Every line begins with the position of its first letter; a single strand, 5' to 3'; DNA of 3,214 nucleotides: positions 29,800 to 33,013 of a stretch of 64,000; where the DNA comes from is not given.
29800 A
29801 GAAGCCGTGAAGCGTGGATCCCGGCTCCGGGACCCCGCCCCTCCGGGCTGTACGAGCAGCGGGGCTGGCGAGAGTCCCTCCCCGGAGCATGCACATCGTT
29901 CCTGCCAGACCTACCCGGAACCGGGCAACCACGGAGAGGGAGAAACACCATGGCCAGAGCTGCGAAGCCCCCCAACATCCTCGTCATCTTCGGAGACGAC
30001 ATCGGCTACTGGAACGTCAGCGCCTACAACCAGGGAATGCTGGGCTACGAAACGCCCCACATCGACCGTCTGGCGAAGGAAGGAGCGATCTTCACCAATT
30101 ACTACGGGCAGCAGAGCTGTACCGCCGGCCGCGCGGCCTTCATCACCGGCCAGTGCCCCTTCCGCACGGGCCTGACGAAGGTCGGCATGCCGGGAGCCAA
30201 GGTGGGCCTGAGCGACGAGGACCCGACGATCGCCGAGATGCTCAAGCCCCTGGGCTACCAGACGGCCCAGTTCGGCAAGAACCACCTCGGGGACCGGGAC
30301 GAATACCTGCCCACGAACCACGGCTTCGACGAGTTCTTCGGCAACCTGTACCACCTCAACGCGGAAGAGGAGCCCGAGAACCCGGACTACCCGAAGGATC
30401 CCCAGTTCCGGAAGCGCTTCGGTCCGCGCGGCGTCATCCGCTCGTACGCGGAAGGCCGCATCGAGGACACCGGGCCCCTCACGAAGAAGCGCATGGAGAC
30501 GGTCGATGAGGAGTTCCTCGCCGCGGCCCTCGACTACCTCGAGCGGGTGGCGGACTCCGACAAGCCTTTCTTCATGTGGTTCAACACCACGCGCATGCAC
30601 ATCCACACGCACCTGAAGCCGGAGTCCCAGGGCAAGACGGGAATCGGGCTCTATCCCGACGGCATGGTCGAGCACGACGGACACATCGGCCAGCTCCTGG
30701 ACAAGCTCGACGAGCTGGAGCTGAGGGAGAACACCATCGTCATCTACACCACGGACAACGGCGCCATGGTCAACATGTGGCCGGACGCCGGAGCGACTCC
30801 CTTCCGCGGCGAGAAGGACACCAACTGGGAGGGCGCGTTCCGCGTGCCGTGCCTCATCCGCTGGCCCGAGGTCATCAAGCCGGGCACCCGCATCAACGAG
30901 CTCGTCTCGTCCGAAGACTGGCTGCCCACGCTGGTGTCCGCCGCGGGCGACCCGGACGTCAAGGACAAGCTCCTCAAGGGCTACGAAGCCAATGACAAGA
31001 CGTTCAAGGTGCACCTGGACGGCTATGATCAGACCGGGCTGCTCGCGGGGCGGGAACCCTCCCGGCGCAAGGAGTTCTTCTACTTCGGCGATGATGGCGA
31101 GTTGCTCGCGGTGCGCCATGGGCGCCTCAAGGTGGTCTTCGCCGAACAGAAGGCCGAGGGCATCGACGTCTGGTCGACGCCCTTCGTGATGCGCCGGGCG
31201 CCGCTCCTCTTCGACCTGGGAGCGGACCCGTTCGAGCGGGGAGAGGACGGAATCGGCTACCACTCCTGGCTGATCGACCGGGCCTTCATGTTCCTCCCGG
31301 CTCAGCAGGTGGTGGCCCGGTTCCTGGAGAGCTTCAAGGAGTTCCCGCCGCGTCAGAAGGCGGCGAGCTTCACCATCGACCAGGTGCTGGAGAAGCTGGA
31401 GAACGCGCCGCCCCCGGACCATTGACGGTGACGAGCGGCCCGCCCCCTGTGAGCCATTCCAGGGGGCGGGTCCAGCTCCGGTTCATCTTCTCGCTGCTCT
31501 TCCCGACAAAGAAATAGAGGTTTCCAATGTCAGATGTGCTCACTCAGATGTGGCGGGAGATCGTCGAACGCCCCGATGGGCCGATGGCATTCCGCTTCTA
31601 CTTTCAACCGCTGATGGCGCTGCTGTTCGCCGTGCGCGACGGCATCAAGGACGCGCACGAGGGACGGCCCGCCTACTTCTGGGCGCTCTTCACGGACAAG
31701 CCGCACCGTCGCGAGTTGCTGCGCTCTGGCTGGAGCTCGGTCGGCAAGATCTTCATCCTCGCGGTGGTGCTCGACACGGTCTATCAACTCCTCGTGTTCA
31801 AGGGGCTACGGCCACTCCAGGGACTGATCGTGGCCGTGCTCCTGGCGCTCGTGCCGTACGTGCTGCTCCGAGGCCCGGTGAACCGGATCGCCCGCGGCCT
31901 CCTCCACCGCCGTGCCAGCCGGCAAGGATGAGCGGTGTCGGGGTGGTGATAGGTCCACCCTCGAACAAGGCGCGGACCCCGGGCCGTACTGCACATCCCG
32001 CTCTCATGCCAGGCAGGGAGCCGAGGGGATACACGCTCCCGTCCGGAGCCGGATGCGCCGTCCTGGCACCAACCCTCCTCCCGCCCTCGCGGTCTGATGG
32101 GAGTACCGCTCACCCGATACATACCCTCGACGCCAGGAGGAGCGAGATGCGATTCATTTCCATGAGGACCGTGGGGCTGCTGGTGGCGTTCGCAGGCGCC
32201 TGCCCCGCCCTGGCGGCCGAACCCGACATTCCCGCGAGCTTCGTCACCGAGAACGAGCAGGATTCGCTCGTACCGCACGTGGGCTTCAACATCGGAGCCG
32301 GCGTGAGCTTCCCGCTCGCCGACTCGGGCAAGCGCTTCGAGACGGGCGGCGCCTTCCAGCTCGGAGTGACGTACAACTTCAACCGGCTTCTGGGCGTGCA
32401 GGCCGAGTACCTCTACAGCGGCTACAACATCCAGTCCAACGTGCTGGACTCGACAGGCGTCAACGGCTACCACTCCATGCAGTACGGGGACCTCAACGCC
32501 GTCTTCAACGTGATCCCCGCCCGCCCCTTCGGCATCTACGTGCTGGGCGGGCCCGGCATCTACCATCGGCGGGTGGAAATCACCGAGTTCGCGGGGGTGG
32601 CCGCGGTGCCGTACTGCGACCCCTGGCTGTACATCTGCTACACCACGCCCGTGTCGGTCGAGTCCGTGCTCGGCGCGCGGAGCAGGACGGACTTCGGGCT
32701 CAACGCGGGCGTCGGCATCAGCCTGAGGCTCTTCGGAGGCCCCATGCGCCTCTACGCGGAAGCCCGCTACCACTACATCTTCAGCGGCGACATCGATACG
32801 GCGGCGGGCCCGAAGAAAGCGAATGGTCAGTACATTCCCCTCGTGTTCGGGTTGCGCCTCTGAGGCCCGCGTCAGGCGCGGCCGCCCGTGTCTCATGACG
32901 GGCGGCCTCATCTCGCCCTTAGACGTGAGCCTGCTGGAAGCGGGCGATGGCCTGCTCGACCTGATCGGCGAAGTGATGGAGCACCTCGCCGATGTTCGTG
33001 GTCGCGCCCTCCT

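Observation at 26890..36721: Sulfate-ester locus: SulP-HAD-sulfatase operon plus an inverted sulfatase paralog, FGE and aquaporin; both sulfatases carry CTAGR (Ala-for-Pro) motifs and lack signal peptides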

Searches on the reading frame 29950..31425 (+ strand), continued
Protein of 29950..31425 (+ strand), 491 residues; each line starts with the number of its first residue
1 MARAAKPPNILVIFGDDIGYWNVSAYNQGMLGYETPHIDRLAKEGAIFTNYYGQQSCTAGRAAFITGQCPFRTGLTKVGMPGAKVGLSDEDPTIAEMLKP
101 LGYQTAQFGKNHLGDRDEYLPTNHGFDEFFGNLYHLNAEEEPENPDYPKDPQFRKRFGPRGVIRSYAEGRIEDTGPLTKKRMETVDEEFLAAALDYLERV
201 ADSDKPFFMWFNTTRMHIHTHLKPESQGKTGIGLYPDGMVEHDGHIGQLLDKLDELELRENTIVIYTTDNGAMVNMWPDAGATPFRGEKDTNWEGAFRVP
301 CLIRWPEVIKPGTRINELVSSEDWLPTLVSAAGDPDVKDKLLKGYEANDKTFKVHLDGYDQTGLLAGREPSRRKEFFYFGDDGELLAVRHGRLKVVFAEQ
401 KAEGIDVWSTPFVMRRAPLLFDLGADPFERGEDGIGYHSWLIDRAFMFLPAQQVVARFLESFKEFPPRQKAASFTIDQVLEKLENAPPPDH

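Call 14: find_encoding_contigs(protein=P0001, flank=10000, max_places=3)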
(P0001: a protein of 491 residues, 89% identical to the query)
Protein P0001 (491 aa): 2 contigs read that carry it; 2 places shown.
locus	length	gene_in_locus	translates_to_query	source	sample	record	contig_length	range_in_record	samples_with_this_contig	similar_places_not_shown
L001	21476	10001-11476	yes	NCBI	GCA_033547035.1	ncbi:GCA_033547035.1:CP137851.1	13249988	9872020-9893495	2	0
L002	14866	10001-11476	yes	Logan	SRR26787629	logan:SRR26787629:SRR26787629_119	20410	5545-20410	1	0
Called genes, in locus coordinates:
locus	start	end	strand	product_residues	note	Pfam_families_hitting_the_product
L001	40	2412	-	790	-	PF00884:Sulfatase, PF16347:SGSH_C (weak)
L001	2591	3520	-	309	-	-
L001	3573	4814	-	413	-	-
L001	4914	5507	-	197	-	PF13590:DUF4136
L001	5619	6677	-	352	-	-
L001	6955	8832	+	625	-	PF00860:Xan_ur_permease (weak), PF00916:Sulfate_transp, PF01740:STAS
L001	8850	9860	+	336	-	PF00702:Hydrolase (weak), PF12710:HAD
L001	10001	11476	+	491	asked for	PF00884:Sulfatase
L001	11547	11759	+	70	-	-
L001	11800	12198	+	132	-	-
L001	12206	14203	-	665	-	PF00989:PAS, PF08448:PAS_4, PF00989:PAS, PF08448:PAS_4, PF13426:PAS_9, PF01590:GAF, PF13185:GAF_2, PF00512:HisKA, +5 more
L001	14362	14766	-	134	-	-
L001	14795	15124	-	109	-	-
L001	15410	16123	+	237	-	PF13505:OMP_b-brl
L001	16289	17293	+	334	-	PF03781:FGE-sulfatase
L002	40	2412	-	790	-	PF00884:Sulfatase, PF16347:SGSH_C (weak)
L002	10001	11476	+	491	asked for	PF00884:Sulfatase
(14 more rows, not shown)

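Call 24: find_related_loci(query=A1, collection=genome_contigs, flank=10000)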
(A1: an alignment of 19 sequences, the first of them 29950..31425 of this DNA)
Query A1 (491 aa) in genome_contigs; peptide patterns used: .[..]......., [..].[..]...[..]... (x = any residue, [..] = any of these).
600 stretches matched a pattern (row limit reached: there are more); 600 encode a relative of the query (tblastn E <= 1e-3); the best 80 are kept; 80 distinct loci.
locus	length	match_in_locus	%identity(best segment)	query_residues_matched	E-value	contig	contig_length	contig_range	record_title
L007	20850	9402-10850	67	8-489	0e+0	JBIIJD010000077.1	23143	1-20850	MAG: Aureliella sp. isolate ME2001-09-10pf_3300042914_group1_bin87 Rohwer_bin1635_scaffold_1541_c1, whole genome shotgun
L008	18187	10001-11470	67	2-487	0e+0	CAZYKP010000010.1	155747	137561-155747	MAG TPA_asm: uncultured Pirellulales bacterium isolate SRP128890_co1_145 genome assembly, contig: NODE_111_length_155747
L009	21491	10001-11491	66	6-485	0e+0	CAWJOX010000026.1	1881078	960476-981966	MAG: uncultured Alphaproteobacteria bacterium isolate MFD04434.bin.1.171 genome assembly, contig: contig_634, whole geno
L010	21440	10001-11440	67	6-483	0e+0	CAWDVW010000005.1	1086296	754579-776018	MAG: Candidatus Dadabacteria bacterium isolate MFD05684.bin.1.387 genome assembly, contig: contig_29197, whole genome sh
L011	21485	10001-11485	64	6-483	0e+0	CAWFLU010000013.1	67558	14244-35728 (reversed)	MAG: uncultured Alphaproteobacteria bacterium isolate MFD06298.bin.1.211 genome assembly, contig: contig_27096, whole ge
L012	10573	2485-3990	64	2-487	0e+0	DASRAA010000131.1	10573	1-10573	MAG TPA_asm: Candidatus Binatia bacterium isolate SMAG_U11106 k141_4880119, whole genome shotgun sequence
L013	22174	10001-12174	65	4-489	0e+0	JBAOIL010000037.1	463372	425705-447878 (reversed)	MAG: Verrucomicrobiota bacterium isolate AS_Ams2_Bin42 np2-np3_contig_8656, whole genome shotgun sequence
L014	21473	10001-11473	65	1-485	0e+0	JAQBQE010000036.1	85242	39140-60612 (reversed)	MAG: Myxococcales bacterium isolate RYN_365 scaffold_848167, whole genome shotgun sequence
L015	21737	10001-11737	64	8-487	0e+0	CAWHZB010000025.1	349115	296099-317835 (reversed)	MAG: uncultured Alphaproteobacteria bacterium isolate MFD02242.bin.1.17 genome assembly, contig: contig_6470, whole geno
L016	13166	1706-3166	66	2-486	0e+0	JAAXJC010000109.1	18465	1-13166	MAG: Luminiphilus sp. isolate SW22112_bin_6 NODE_1549_length_18465_cov_12.404671, whole genome shotgun sequence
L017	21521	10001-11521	64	2-486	0e+0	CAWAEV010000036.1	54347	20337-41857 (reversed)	MAG: uncultured Alphaproteobacteria bacterium isolate MFD05377.bin.1.218 genome assembly, contig: contig_78064, whole ge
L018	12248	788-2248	67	3-484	0e+0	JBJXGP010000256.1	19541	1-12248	MAG: Planctomycetaceae bacterium isolate F1F2.bin.210 k127_8609231, whole genome shotgun sequence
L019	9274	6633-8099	66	4-484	0e+0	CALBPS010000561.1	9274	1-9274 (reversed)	MAG TPA_asm: uncultured Gemmatimonadetes bacterium isolate DRR093004_bin.87_CONCOCT_v1.1_MAG genome assembly, contig: ER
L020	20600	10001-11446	67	8-482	0e+0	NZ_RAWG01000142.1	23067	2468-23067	Corallococcus sicarius strain CA040B NODE_142_23067_cov_37.5187, whole genome shotgun sequence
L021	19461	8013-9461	65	8-486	0e+0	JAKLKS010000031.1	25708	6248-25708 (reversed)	MAG: Planctomycetota bacterium isolate MAG.395 MAG.395-NODE_31_length_25708_cov_4.666849, whole genome shotgun sequence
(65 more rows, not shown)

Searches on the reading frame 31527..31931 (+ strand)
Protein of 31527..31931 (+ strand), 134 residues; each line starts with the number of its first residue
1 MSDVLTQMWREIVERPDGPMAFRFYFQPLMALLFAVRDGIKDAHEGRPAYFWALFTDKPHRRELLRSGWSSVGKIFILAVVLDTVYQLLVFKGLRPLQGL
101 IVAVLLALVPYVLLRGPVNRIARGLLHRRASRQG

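Call 3: search_protein_families(library=pfam, proteins=[window:31527-31931:+], max_evalue=0.001)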
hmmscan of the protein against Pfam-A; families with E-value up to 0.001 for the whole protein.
window:31527-31931:+ (134 aa): 0 families

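Call 6: search_protein_families(library=ncbifam, proteins=[window:31527-31931:+], max_evalue=0.001)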
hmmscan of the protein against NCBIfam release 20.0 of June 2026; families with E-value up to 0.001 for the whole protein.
window:31527-31931:+ (134 aa): 0 families

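Call 55: search_protein_families(library=pfam, proteins=[window:31527-31931:+], max_evalue=0.01)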
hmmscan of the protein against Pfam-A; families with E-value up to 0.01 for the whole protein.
window:31527-31931:+ (134 aa): 0 families

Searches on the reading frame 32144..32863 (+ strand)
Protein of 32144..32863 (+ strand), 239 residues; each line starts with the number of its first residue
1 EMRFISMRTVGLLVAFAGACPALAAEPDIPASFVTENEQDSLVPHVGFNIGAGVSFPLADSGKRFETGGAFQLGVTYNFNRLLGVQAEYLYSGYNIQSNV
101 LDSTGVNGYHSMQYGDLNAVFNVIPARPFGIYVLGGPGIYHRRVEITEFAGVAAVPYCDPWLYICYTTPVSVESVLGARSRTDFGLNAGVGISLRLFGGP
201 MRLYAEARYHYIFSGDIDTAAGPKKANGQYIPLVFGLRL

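Call 3: search_protein_families(library=pfam, proteins=[window:32144-32863:+], max_evalue=0.001)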
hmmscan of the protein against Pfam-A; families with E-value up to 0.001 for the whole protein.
window:32144-32863:+ (239 aa): 1 family
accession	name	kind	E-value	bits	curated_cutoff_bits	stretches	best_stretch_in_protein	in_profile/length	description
PF13505.12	OMP_b-brl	-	2.2e-13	51.2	28.7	1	17-219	6-158/175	Outer membrane protein beta-barrel domain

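Call 6: search_protein_families(library=ncbifam, proteins=[window:32144-32863:+], max_evalue=0.001)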
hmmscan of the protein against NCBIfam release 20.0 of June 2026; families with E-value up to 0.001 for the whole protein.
window:32144-32863:+ (239 aa): 0 families
